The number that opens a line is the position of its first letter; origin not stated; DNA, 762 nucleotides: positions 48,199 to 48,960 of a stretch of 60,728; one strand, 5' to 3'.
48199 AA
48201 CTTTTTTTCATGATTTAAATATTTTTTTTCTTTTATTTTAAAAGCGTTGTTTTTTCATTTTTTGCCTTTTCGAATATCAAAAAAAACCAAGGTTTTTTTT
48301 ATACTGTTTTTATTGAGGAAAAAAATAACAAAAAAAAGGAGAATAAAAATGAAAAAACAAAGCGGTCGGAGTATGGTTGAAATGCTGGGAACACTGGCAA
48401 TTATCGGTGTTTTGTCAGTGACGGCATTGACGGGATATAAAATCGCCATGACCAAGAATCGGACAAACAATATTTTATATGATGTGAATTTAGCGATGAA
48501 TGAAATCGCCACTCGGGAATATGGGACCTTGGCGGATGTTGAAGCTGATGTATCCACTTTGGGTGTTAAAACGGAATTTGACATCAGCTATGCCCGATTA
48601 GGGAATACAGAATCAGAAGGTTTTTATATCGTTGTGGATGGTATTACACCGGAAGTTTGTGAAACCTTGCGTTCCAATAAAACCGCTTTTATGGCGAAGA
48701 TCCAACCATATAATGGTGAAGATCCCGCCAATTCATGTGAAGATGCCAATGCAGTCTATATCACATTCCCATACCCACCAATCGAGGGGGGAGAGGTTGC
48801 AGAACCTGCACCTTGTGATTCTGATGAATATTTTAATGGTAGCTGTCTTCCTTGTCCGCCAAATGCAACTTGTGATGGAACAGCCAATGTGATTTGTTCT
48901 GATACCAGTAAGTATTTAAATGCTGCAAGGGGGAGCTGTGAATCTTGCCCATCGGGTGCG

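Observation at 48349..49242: Unusual chimeric architecture: prepilin-like N-domain fused to eukaryote-like (furin / Giardia VSP / ciliate surface-antigen-like) Cys-repeat arrays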

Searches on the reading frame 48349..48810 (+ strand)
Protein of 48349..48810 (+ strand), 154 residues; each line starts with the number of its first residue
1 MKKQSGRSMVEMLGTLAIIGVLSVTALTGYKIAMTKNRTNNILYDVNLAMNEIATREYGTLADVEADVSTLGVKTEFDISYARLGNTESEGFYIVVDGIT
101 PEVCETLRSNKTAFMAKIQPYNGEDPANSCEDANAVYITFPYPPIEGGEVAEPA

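Call 18: find_related_loci(query=window:48349-48810:+, collection=genome_contigs, flank=10000)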
Query window:48349-48810:+ (154 aa) in genome_contigs; peptide patterns used: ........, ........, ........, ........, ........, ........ (x = any residue, [..] = any of these).
146 stretches matched a pattern; 101 encode a relative of the query (tblastn E <= 1e-3); the best 80 are kept; 79 distinct loci.
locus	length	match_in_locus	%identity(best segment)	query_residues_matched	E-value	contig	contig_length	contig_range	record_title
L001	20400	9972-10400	36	4-146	4e-18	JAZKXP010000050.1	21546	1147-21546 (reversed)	MAG: Alphaproteobacteria bacterium isolate T1900045117_TC20190111.MAGScoT_cleanbin_000024 SGB_4816_k141_1084969, whole g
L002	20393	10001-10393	41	4-140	6e-18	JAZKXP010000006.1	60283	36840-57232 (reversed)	MAG: Alphaproteobacteria bacterium isolate T1900045117_TC20190111.MAGScoT_cleanbin_000024 SGB_4816_k141_2027415, whole g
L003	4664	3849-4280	36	4-146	1e-17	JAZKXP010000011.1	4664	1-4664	MAG: Alphaproteobacteria bacterium isolate T1900045117_TC20190111.MAGScoT_cleanbin_000024 SGB_4816_k141_2343442, whole g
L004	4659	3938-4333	32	4-124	4e-17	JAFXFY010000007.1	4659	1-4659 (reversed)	MAG: Alphaproteobacteria bacterium isolate RGIG6380 Sheep_Rectum-5__c30108, whole genome shotgun sequence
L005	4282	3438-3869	37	1-150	5e-17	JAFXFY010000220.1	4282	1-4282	MAG: Alphaproteobacteria bacterium isolate RGIG6380 Sheep_Rectum-5__c785817, whole genome shotgun sequence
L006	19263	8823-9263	34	2-146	2e-16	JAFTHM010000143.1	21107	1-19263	MAG: Alphaproteobacteria bacterium isolate RGIG3823 Roe_deer_Cecum-1__c713087, whole genome shotgun sequence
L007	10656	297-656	37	1-118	2e-16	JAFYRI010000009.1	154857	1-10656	MAG: Alphaproteobacteria bacterium isolate RGIG7351 Water_buffalos_Cecum-5__c66, whole genome shotgun sequence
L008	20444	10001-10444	36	4-153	4e-16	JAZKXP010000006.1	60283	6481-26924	MAG: Alphaproteobacteria bacterium isolate T1900045117_TC20190111.MAGScoT_cleanbin_000024 SGB_4816_k141_2027415, whole g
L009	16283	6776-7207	37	1-150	4e-16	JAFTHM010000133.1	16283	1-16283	MAG: Alphaproteobacteria bacterium isolate RGIG3823 Roe_deer_Cecum-1__c657417, whole genome shotgun sequence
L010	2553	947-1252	43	4-107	5e-16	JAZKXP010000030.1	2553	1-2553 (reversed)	MAG: Alphaproteobacteria bacterium isolate T1900045117_TC20190111.MAGScoT_cleanbin_000024 SGB_4816_k141_1331667, whole g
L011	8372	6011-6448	32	1-146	1e-15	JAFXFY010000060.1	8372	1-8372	MAG: Alphaproteobacteria bacterium isolate RGIG6380 Sheep_Rectum-5__c207188, whole genome shotgun sequence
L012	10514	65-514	33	1-152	2e-15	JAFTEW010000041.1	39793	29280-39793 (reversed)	MAG: Alphaproteobacteria bacterium isolate RGIG3755 Roe_deer_Abomasum-1__c182493, whole genome shotgun sequence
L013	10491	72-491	33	1-142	2e-15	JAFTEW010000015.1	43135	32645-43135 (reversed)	MAG: Alphaproteobacteria bacterium isolate RGIG3755 Roe_deer_Abomasum-1__c50300, whole genome shotgun sequence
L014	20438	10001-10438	35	4-146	2e-15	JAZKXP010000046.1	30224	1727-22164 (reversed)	MAG: Alphaproteobacteria bacterium isolate T1900045117_TC20190111.MAGScoT_cleanbin_000024 SGB_4816_k141_1116551, whole g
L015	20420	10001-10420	35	4-140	3e-15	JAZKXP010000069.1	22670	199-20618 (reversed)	MAG: Alphaproteobacteria bacterium isolate T1900045117_TC20190111.MAGScoT_cleanbin_000024 SGB_4816_k141_2563157, whole g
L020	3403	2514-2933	31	4-142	2e-14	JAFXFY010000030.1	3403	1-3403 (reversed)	MAG: Alphaproteobacteria bacterium isolate RGIG6380 Sheep_Rectum-5__c113224, whole genome shotgun sequence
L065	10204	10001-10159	60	4-56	1e-12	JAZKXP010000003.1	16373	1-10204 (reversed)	MAG: Alphaproteobacteria bacterium isolate T1900045117_TC20190111.MAGScoT_cleanbin_000024 SGB_4816_k141_1409771, whole g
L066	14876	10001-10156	56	4-55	1e-12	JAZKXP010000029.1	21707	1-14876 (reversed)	MAG: Alphaproteobacteria bacterium isolate T1900045117_TC20190111.MAGScoT_cleanbin_000024 SGB_4816_k141_981259, whole ge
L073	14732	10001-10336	34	1-110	3e-12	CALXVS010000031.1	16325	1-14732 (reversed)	MAG: uncultured Alphaproteobacteria bacterium isolate BRZ_DV__bin2 genome assembly, contig: BRZ_DV__NODE_3469_length_163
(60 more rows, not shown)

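Call 53: search_protein_families(library=pfam, proteins=[L065:425-1576:+, L065:1642-2535:+, L065:2519-4168:+, L065:4185-5504:+, L065:5452-6465:+, L065:6477-8531:+, L065:8546-9682:+, L066:8621-9601:+, L020:1273-2253:+, L073:91-690:+], max_evalue=0.001)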
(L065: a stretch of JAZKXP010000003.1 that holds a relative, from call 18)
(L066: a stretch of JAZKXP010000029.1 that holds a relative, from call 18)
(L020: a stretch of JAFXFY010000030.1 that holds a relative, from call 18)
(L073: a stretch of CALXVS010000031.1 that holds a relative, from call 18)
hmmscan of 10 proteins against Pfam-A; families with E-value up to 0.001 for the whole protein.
L065:425-1576:+ (383 aa): 0 families

L065:1642-2535:+ (297 aa): 1 family
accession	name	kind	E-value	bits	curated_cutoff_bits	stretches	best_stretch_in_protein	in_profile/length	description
PF10671.14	TcpQ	-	6.3e-18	65.1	27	1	213-290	2-79/80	Toxin co-regulated pilus biosynthesis protein Q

L065:2519-4168:+ (549 aa): 1 family
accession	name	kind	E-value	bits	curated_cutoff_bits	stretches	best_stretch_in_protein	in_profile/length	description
PF00263.26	Secretin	-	4.4e-11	43.1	27.5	1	345-536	3-168/169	Bacterial type II and III secretion system protein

L065:4185-5504:+ (439 aa): 1 family
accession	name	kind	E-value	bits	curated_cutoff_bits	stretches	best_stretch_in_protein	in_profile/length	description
PF06864.17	PAP_PilO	-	1.6e-29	103.5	26.7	1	31-438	2-419/419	Pilin accessory protein (PilO)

L065:5452-6465:+ (337 aa): 0 families

L065:6477-8531:+ (684 aa): 1 family
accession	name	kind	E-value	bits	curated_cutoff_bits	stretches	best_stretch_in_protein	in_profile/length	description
PF00437.27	T2SSE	-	1.1e-63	215.6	24.9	1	264-676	3-370/370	Type II/IV secretion system protein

L065:8546-9682:+ (378 aa): 1 family
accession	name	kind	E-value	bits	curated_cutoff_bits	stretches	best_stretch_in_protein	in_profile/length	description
PF00482.28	T2SSF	-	1e-24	87.3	25.2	2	245-363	3-122/125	Type II secretion system (T2SS), protein F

L066:8621-9601:+ (326 aa): 3 families
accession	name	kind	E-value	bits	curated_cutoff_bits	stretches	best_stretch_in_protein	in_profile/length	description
PF00589.27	Phage_integrase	-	4.6e-36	124.6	27.1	1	148-307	13-170/172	Phage integrase family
PF02899.23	Phage_int_SAM_1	-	7.8e-19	68.2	22.3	1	27-115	1-83/83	Phage integrase, N-terminal SAM-like domain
PF13495.12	Phage_int_SAM_4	-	7.5e-06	26.7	27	1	28-113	3-80/85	Phage integrase, N-terminal SAM-like domain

L020:1273-2253:+ (326 aa): 3 families
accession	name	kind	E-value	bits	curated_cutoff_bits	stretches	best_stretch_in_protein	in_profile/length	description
PF00589.27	Phage_integrase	-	5.7e-36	124.3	27.1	1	148-307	13-170/172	Phage integrase family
PF02899.23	Phage_int_SAM_1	-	4.8e-19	68.9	22.3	1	27-115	1-83/83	Phage integrase, N-terminal SAM-like domain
PF13495.12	Phage_int_SAM_4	-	2e-05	25.3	27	1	28-113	3-80/85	Phage integrase, N-terminal SAM-like domain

L073:91-690:+ (200 aa): 1 family
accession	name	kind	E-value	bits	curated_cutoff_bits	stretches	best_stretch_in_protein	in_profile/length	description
PF00239.26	Resolvase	-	1.6e-29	103.3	23.3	1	4-145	1-144/145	Resolvase, N terminal domain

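Call 59: search_protein_families(library=ncbifam, proteins=[L066:8621-9601:+, L020:1273-2253:+, L073:91-690:+, L065:6477-8531:+, L065:8546-9682:+, L065:2519-4168:+, L065:4185-5504:+, L065:5452-6465:+, L065:425-1576:+], max_evalue=0.001)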
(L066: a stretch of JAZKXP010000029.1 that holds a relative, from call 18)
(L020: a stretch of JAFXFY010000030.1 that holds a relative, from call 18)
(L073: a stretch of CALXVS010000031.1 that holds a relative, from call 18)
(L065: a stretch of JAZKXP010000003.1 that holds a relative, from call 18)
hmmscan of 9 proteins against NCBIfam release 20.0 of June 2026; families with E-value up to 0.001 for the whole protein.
L066:8621-9601:+ (326 aa): 11 families
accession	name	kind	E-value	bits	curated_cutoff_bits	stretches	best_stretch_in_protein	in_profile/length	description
TIGR02224.1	recomb_XerC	equivalog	2.2e-90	303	335.15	1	28-322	1-294/295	tyrosine recombinase XerC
NF001399.0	PRK00283.1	subfamily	2.4e-74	250.3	279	1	22-321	4-299/300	tyrosine recombinase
TIGR02225.1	recomb_XerD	equivalog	2.2e-72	243.8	329.6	1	29-321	2-290/290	site-specific tyrosine recombinase XerD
NF040815.2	recomb_XerA_Arch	equivalog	7.9e-52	176.4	220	1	38-314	10-263/263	site-specific tyrosine recombinase/integron integrase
TIGR02249.1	integrase_gron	subfamily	1e-37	130.2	265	2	241-313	236-308/315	integron integrase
NF002331.0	PRK01287.1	subfamily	4.1e-35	121.4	371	1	90-323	93-330/365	site-specific tyrosine recombinase XerC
NF003462.0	PRK05084.1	equivalog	1.3e-29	103.1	267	1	162-313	196-352/360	tyrosine recombinase XerS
NF011946.0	PRK15417.1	equivalog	5.6e-18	65.2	435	1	259-307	269-317/337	integron integrase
NF007371.0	PRK09871.1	subfamily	2.7e-11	43.4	222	1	147-318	12-187/198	tyrosine-type DNA invertase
NF040693.1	recomb_GmtY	equivalog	4.8e-10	39.3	340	1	264-310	391-437/441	gamma-mobile-trio recombinase GmtY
NF007370.0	PRK09870.1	subfamily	7.5e-07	29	221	1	159-321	30-195/200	tyrosine-type DNA invertase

L020:1273-2253:+ (326 aa): 11 families
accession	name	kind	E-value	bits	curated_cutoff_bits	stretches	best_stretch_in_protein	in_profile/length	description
TIGR02224.1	recomb_XerC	equivalog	1.4e-89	300.4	335.15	1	28-322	1-294/295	tyrosine recombinase XerC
NF001399.0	PRK00283.1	subfamily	1e-73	248.2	279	1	22-321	4-299/300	tyrosine recombinase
TIGR02225.1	recomb_XerD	equivalog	3.3e-72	243.3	329.6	1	29-321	2-290/290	site-specific tyrosine recombinase XerD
NF040815.2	recomb_XerA_Arch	equivalog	4.6e-52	177.2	220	1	38-314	10-263/263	site-specific tyrosine recombinase/integron integrase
TIGR02249.1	integrase_gron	subfamily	9.1e-39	133.6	265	2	239-313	234-308/315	integron integrase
NF002331.0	PRK01287.1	subfamily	1.8e-34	119.3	371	1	90-323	93-330/365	site-specific tyrosine recombinase XerC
NF003462.0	PRK05084.1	equivalog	9.2e-30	103.6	267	1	161-313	195-352/360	tyrosine recombinase XerS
NF011946.0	PRK15417.1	equivalog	9.6e-19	67.7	435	2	240-307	250-317/337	integron integrase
NF007371.0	PRK09871.1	subfamily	8.7e-11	41.7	222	1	154-318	19-187/198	tyrosine-type DNA invertase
NF040693.1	recomb_GmtY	equivalog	2e-09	37.2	340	1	264-310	391-437/441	gamma-mobile-trio recombinase GmtY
NF007370.0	PRK09870.1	subfamily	1.9e-07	30.9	221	1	158-321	29-195/200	tyrosine-type DNA invertase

L073:91-690:+ (200 aa): 6 families
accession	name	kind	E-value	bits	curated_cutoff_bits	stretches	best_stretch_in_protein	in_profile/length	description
NF009949.0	PRK13413.1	equivalog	1.6e-82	276.1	272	1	3-198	1-196/203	master DNA invertase Mpi family serine-type recombinase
NF047347.1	SCCmet_CcrC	equivalog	2.3e-08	33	900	1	38-169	46-179/558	cassette chromosome recombinase CcrC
NF041201.1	recomb_XisF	equivalog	4.7e-08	32.4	375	1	4-183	1-183/465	fdxN element excision recombinase XisF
NF049883.1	resolv_YneB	equivalog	2.7e-07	30.3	175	1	7-183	5-188/211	YneB family resolvase-like protein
NF047344.1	SCCmet_CcrA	equivalog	1.2e-05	24.6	700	1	5-194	5-204/442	cassette chromosome recombinase CcrA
NF033518.0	transpos_IS607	equivalog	0.00037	20.1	110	1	3-99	55-152/187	IS607 family transposase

L065:6477-8531:+ (684 aa): 17 families
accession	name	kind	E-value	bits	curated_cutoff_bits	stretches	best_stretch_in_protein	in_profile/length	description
TIGR02533.1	type_II_gspE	equivalog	1.1e-69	235.4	630.25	1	250-678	90-486/486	type II secretion system ATPase GspE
TIGR02538.1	type_IV_pilB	equivalog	2.9e-59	201.1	675.65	1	248-678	160-562/564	type IV-A pilus assembly ATPase PilB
NF007755.0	PRK10436.1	equivalog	3.1e-52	177.8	617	1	261-681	77-462/465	type II secretion system protein GspE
NF053534.1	T4PilAsmATPsTfpB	equivalog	3.6e-52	177.5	850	1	365-676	286-580/584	type IV pilus assembly ATPase TfpB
NF041000.1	ATPase_ComGA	equivalog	2.4e-39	134.9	300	1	276-565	3-265/267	competence type IV pilus ATPase ComGA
TIGR01420.1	pilT_fam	subfamily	3.3e-30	105.5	319.1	1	409-578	112-281/343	PilT/PilU family type 4a pilus ATPase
TIGR02525.1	plasmid_TraJ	equivalog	1.6e-16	60.2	368.3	1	418-544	148-273/372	plasmid transfer ATPase TraJ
NF058587.1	archaellum_moto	equivalog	1.3e-14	53.9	550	1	422-541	278-394/527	archaellum flagellar ATPase motor FlaI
TIGR02788.1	VirB11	equivalog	6.9e-13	48.3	249.95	1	408-545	133-267/308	P-type DNA transfer ATPase VirB11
TIGR02524.1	dot_icm_DotB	equivalog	5.5e-12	45.6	463.3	1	419-540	134-256/358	Dot/Icm type IV secretion system ATPase DotB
TIGR02782.1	TrbB_P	equivalog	6.8e-11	42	304.55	1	422-543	139-255/303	P-type conjugative transfer ATPase TrbB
TIGR03819.1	heli_sec_ATPase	hypoth_equivalog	7e-10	38.6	373.15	1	351-544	122-301/340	TadA family conjugal transfer-associated ATPase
NF010469.0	PRK13894.1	subfamily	3.7e-09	36.4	508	1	422-543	152-267/320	conjugal transfer ATPase TrbB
NF053672.1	bindosome_BasE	exception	9.8e-09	34.5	1000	1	423-551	274-399/512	bindosome assembly system ATPase subunit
NF010407.0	PRK13833.1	subfamily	1.5e-08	34.4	499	1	422-546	147-265/323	conjugal transfer protein TrbB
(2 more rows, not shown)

L065:8546-9682:+ (378 aa): 5 families
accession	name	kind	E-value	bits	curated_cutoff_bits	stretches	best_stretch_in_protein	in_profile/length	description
NF041012.2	T4P_ComGB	equivalog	9.9e-13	48.1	240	1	42-356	5-316/332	competence type IV pilus assembly protein ComGB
NF007861.0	PRK10573.1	equivalog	2.3e-10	40.1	401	1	29-362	50-386/401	protein transport protein HofC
TIGR02120.1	GspF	equivalog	1.9e-08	34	424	1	21-362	46-389/401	type II secretion system inner membrane protein GspF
NF052607.1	T4PiliAsmPilCThrm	equivalog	8.6e-07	28.4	700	1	115-365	140-395/406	type IV pilus assembly protein PilC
NF047826.1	T3SSXpsF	equivalog_domain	3.1e-05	23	650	1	40-363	68-393/405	type II secretion system protein XpsF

L065:2519-4168:+ (549 aa): 4 families
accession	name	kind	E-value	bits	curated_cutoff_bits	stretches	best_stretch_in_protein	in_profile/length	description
TIGR02520.1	pilus_B_mal_scr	equivalog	1.2e-81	274.8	287.65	1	126-533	113-511/513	PilN family type IVB pilus formation outer membrane protein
TIGR02519.1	pilus_MshL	equivalog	7.4e-31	107.2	250.2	1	234-536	2-290/290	pilus (MSHA type) biogenesis protein MshL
TIGR02517.1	type_II_gspD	equivalog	2.5e-06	26.2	351.35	1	195-539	270-593/600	type II secretion system secretin GspD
NF042912.1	Amuc_1098_fam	equivalog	0.00012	20.2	750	1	227-333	421-520/805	Amuc_1098 family type IV pilus outer membrane protein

L065:4185-5504:+ (439 aa): 0 families

L065:5452-6465:+ (337 aa): 1 family
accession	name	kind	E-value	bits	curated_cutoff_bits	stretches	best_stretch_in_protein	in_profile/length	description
TIGR03021.1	pilP_fam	equivalog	6.9e-06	27.1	34.65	1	207-305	29-115/119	type IV pilus biogenesis protein PilP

L065:425-1576:+ (383 aa): 0 families

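Call 66: predict_structure(alignment_id=A4)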
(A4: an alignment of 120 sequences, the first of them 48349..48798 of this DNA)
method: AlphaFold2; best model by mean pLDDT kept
length: 150 residues; sequences in the alignment: 120
mean_pLDDT: 73.7   pTM: 0.59
mean pLDDT of the five models: 73.7, 73.3, 72.0, 68.7, 65.2
residues with pLDDT >= 90: 0; 70-90: 103; 50-70: 42; < 50: 5
segments of 3 or more residues with pLDDT < 50: 146-150
pLDDT, mean of each block of 10 residues (from residue 1): 56 71 75 83 84 67 64 72 65 83 86 82 81 84 53
secondary structure, 60 per line:
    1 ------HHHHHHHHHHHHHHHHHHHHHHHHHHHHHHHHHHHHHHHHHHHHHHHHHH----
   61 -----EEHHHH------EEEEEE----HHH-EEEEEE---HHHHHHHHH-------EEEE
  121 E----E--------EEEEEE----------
elements in order: H7-56 H68-71 E78-83 E92-97 H101-109 E117-121 E135-140

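Call 69: fold_search(model_id=the predicted structure, library=pdb)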
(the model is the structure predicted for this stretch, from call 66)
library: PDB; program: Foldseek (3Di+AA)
matches with E <= 10: 179; with E <= 0.001: 0
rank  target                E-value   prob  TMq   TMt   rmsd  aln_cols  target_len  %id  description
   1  8uhf_I                3.4e-02  0.94  0.51  0.42   7.6       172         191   16  Cryo-EM of Vibrio cholerae toxin co-regulated pilus - asymmetric reconstruction (released 2023-12-06)
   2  8uhf_A                5.7e-02  0.84  0.45  0.37   7.9       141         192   20  Cryo-EM of Vibrio cholerae toxin co-regulated pilus - asymmetric reconstruction (released 2023-12-06)
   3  8uhf_E                1.0e-01  0.77  0.44  0.37   6.3       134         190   22  Cryo-EM of Vibrio cholerae toxin co-regulated pilus - asymmetric reconstruction (released 2023-12-06)
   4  9iuf_A                3.7e-01  0.90  0.58  0.44   3.7       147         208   14  Cryo-EM structure of the type IVb pilus from enterotoxigenic Escherichia coli (released 2025-05-28)
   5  7t31_A                7.1e-01  0.35  0.42  0.15   7.0       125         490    7  X-ray Structure of Clostridiodies difficile PilW (released 2022-10-19)
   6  4bwp_B                9.3e-01  0.18  0.28  0.13   5.7        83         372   13  Structure of Drosophila Melanogaster PAN3 pseudokinase (released 2013-08-21)
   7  3k5h_A                9.3e-01  0.08  0.18  0.09   6.6        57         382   14  Crystal structure of carboxyaminoimidazole ribonucleotide synthase from asperigillus clavatus complexed with ATP (released 2009-10-20)
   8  4g6t_A                9.9e-01  0.13  0.32  0.36   9.1       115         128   10  Structure of the HopA1-SchA Chaperone-Effector Complex (released 2013-06-05)
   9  7z27_A                1.1e+00  0.09  0.21  0.19   8.0        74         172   16  Crystal structure of the SPOC domain of human RBM15 (released 2022-12-07)
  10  8ywa_A                1.1e+00  0.05  0.15  0.12  10.1        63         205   10  The structure of IgE receptor binding to IgE (released 2024-11-06)
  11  3i60                  1.2e+00  0.08  0.26  0.14   5.5        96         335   16  Crystal structure of ERK2 bound to (S)-4-(2-(2-chlorophenylamino)-5-methylpyrimidin-4-yl)-N-(2-hydroxy-1-phenylethyl)-1H (released 2010-01-12)
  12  7a6h_K                1.3e+00  0.16  0.28  0.37   4.7        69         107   13  Cryo-EM structure of human apo RNA Polymerase III (released 2021-02-03)
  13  7btf_A                1.7e+00  0.11  0.27  0.06   5.8        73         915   10  SARS-CoV-2 RNA-dependent RNA polymerase in complex with cofactors in reduced condition (released 2020-04-08)
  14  4qiw_L                1.8e+00  0.13  0.26  0.38   5.8        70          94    4  Crystal structure of euryarchaeal RNA polymerase from Thermococcus kodakarensis (released 2014-10-08)
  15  9oqy                  1.9e+00  0.03  0.16  0.06  16.2        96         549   10  X-ray crystal structure of Asp/Ala exchanger AspT at outward-facing conformation (released 2025-10-08)
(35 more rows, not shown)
